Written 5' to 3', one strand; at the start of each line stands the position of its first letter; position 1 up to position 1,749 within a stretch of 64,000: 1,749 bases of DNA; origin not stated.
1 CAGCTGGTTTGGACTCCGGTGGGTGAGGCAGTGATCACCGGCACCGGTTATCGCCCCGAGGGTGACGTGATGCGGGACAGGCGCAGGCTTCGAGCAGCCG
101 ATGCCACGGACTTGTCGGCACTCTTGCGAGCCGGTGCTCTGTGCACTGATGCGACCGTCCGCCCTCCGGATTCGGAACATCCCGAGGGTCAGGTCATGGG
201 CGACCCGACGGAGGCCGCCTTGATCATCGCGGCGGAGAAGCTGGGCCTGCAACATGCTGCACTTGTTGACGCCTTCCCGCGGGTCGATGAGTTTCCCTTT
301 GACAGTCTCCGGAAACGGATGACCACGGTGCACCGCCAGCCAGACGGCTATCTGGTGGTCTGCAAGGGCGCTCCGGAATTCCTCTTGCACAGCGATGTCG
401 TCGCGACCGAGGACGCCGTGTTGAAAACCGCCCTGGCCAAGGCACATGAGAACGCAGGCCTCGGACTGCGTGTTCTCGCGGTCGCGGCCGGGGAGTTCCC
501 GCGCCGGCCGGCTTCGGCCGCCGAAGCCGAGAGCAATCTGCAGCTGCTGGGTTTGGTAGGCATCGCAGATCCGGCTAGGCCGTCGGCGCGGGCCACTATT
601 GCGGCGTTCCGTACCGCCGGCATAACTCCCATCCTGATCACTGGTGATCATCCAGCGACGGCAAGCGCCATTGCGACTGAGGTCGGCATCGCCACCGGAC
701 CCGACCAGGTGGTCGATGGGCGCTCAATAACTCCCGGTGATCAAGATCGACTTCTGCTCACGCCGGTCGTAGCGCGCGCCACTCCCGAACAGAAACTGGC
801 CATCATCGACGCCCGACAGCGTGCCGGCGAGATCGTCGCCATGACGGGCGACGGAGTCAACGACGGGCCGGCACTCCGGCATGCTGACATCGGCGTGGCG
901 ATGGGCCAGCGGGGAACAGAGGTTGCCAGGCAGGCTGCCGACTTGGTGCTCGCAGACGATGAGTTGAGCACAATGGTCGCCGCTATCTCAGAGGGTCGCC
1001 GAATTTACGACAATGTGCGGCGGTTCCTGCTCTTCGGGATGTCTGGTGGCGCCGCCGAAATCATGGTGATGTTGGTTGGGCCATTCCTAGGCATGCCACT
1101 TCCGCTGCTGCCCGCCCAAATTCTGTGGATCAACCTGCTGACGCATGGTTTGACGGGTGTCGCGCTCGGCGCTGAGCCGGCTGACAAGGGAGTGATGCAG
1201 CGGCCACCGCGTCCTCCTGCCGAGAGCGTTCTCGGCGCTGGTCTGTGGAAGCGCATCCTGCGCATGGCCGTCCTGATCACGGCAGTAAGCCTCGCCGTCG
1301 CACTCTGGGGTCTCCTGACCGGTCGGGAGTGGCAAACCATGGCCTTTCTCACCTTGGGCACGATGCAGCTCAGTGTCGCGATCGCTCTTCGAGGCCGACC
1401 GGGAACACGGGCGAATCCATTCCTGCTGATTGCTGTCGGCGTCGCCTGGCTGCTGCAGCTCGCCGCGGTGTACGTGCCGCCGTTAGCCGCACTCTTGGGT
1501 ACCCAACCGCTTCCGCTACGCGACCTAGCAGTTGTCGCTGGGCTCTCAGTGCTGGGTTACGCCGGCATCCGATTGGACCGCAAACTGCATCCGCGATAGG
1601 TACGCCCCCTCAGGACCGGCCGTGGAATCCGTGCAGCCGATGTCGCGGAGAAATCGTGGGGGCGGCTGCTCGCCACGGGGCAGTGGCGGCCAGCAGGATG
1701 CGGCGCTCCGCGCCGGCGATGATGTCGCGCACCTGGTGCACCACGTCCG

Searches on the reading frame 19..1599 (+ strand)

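Call 16: search_protein_families(library=pfam, proteins=[window:19-1599:+], max_evalue=0.001)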
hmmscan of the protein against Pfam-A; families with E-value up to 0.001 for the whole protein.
window:19-1599:+ (526 aa): 4 families
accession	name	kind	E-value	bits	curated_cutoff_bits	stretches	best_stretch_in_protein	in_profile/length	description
PF00689.26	Cation_ATPase_C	-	1.7e-43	148.8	27.3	1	360-512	1-164/175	Cation transporting ATPase, C-terminus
PF13246.12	Cation_ATPase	-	1.6e-20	73.3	21.7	1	40-123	1-85/91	Cation transport ATPase (P-type)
PF00702.32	Hydrolase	-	1.7e-15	58.4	26.4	1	166-290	77-191/191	haloacid dehalogenase-like hydrolase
PF08282.18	Hydrolase_3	-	0.00053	20.2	20.9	0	271-313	204-245/255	haloacid dehalogenase-like hydrolase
